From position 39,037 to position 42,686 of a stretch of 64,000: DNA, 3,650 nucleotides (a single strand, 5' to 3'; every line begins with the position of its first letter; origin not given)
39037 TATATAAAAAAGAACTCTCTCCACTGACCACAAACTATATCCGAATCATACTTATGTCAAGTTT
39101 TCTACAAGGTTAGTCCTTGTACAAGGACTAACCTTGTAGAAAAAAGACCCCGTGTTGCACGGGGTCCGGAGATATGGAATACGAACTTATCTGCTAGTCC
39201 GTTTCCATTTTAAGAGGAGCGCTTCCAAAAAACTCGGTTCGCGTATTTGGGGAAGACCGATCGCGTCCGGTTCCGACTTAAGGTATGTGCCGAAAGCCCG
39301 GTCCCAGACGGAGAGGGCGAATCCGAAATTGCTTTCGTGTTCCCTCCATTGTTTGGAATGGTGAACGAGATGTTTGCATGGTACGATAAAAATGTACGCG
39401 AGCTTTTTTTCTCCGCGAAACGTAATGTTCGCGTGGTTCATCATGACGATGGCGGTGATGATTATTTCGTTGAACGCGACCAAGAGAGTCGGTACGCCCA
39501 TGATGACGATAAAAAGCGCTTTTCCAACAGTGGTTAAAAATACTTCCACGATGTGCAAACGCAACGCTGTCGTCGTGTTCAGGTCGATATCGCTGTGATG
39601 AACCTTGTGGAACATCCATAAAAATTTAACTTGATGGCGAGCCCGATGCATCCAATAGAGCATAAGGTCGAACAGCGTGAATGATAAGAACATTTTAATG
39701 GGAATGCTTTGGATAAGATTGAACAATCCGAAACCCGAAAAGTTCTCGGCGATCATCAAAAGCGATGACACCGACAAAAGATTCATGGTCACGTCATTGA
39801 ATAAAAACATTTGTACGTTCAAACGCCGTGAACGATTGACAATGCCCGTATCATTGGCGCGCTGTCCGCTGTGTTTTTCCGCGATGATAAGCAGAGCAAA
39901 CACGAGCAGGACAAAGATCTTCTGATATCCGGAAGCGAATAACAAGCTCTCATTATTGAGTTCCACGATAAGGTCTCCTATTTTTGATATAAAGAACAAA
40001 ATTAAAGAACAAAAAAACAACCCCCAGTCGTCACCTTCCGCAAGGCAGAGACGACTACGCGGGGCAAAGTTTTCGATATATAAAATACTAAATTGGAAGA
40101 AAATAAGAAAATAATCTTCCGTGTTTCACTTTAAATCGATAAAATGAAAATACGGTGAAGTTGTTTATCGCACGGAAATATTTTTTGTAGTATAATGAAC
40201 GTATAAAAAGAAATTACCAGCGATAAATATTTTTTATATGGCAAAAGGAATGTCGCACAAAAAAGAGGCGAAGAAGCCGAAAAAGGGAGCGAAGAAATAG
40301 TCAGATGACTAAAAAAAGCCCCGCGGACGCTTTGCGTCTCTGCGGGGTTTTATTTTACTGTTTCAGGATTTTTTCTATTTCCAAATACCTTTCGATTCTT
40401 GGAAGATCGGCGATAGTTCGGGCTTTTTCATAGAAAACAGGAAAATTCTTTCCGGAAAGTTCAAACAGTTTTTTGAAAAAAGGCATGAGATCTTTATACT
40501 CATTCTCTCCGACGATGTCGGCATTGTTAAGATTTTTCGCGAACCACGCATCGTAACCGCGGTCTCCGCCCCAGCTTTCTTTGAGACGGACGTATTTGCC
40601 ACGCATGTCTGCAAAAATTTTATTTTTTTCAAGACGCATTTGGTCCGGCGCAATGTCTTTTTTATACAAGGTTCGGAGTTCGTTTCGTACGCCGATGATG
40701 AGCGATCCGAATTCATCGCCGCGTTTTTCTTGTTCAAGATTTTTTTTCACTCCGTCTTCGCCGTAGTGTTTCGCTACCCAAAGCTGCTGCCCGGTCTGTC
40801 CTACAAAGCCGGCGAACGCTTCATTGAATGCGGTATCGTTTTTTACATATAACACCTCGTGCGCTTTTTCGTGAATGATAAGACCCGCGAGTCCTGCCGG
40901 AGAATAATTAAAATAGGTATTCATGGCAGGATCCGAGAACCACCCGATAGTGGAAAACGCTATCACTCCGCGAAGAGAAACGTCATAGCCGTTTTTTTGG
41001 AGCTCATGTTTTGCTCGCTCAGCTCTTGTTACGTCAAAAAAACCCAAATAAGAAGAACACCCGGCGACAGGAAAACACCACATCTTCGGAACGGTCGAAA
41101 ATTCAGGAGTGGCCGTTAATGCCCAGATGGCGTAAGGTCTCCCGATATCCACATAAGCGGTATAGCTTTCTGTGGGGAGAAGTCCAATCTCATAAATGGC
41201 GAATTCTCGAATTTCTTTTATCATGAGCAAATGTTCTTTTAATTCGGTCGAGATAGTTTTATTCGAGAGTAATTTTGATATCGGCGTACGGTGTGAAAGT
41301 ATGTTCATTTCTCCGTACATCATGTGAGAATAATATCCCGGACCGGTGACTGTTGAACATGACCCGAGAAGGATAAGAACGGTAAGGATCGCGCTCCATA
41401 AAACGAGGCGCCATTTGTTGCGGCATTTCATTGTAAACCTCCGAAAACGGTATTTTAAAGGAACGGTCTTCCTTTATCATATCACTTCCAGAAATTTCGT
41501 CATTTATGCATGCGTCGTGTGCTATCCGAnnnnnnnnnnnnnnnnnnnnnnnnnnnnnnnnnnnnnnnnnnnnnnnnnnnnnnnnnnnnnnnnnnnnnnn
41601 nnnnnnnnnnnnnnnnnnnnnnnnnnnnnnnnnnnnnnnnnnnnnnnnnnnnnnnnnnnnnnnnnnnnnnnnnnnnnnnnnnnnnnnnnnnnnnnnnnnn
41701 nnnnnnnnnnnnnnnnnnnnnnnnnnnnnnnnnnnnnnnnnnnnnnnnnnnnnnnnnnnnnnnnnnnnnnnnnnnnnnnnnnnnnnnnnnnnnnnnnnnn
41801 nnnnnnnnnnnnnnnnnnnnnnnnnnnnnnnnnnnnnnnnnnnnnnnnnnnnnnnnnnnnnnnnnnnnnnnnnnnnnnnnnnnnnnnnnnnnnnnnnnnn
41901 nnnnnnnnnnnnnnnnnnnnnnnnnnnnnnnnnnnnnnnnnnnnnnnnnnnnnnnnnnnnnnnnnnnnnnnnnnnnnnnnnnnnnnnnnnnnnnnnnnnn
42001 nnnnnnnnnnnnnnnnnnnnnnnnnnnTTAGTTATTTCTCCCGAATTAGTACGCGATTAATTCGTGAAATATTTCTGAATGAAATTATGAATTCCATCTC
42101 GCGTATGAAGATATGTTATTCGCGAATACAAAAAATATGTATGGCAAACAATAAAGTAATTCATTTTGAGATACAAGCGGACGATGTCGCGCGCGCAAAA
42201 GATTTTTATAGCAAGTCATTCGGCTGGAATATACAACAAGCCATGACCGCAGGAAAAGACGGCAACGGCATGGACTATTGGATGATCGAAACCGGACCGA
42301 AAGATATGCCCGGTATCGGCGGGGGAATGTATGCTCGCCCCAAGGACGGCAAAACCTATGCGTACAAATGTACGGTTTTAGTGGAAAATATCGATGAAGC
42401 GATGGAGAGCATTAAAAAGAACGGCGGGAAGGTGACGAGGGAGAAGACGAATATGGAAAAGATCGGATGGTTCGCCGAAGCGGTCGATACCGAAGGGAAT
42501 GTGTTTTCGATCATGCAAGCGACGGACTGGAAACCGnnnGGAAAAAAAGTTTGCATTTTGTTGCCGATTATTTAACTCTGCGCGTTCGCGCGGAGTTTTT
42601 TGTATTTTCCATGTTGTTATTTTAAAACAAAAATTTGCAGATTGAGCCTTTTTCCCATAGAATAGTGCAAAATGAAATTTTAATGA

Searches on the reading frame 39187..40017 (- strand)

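Call 46: search_protein_families(library=pfam, proteins=[window:39187-40017:-], max_evalue=0.001)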
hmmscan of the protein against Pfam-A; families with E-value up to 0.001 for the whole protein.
window:39187-40017:- (276 aa): 1 family
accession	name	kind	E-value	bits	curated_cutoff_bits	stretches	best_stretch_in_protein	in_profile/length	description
PF04116.19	FA_hydroxylase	-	2.9e-26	92.9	31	1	110-244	2-132/132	Fatty acid hydroxylase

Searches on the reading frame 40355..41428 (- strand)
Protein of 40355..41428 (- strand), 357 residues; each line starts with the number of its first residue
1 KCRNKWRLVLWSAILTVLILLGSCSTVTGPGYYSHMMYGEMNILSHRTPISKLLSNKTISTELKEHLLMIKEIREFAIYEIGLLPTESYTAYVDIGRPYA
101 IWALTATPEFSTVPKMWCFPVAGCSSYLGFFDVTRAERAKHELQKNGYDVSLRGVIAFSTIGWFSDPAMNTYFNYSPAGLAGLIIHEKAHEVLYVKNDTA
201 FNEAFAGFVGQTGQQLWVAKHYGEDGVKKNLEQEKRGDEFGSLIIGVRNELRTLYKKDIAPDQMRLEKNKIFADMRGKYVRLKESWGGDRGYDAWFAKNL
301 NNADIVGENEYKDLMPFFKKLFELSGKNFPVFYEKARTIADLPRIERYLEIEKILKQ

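Call 46: search_protein_families(library=pfam, proteins=[window:40355-41428:-], max_evalue=0.001)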
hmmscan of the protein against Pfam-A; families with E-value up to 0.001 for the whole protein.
window:40355-41428:- (357 aa): 1 family
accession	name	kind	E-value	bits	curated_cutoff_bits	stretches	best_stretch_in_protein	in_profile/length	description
PF10023.15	Aminopep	-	3.2e-101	339.3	25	1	31-347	1-318/322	Putative aminopeptidase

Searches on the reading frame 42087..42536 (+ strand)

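Call 9: search_protein_families(library=ncbifam, proteins=[window:42087-42536:+], max_evalue=0.01)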
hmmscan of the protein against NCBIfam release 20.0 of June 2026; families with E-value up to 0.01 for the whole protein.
window:42087-42536:+ (150 aa): 4 families
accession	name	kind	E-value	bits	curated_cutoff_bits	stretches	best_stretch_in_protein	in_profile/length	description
NF053614.1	AfsKbindKbpAStmc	equivalog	2.3e-07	30.8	250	1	27-146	8-115/231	AfsK-binding protein KbpA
NF007629.0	PRK10291.1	equivalog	5.5e-05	23.1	246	1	24-123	3-103/135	lactoylglutathione lyase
TIGR02295.1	HpaD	equivalog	0.00024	20.4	321.4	1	4-69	122-185/298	3,4-dihydroxyphenylacetate 2,3-dioxygenase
TIGR00068.2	glyox_I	equivalog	0.0013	18.6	120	0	95-145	91-140/143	lactoylglutathione lyase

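Call 46: search_protein_families(library=pfam, proteins=[window:42087-42536:+], max_evalue=0.001)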
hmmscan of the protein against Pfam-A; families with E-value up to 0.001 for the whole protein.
window:42087-42536:+ (150 aa): 3 families
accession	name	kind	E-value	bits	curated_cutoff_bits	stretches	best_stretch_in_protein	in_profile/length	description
PF22677.2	Ble-like_N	-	1.1e-08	35.2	24.5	1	23-56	1-33/41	Bleomycin resistance protein-like N-terminal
PF00903.31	Glyoxalase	-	9.5e-08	32.9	20.6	1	24-123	2-102/121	Glyoxalase/Bleomycin resistance protein/Dioxygenase superfamily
PF18029.7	Glyoxalase_6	-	0.00034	21.7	23.6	1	28-142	3-105/106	Glyoxalase-like domain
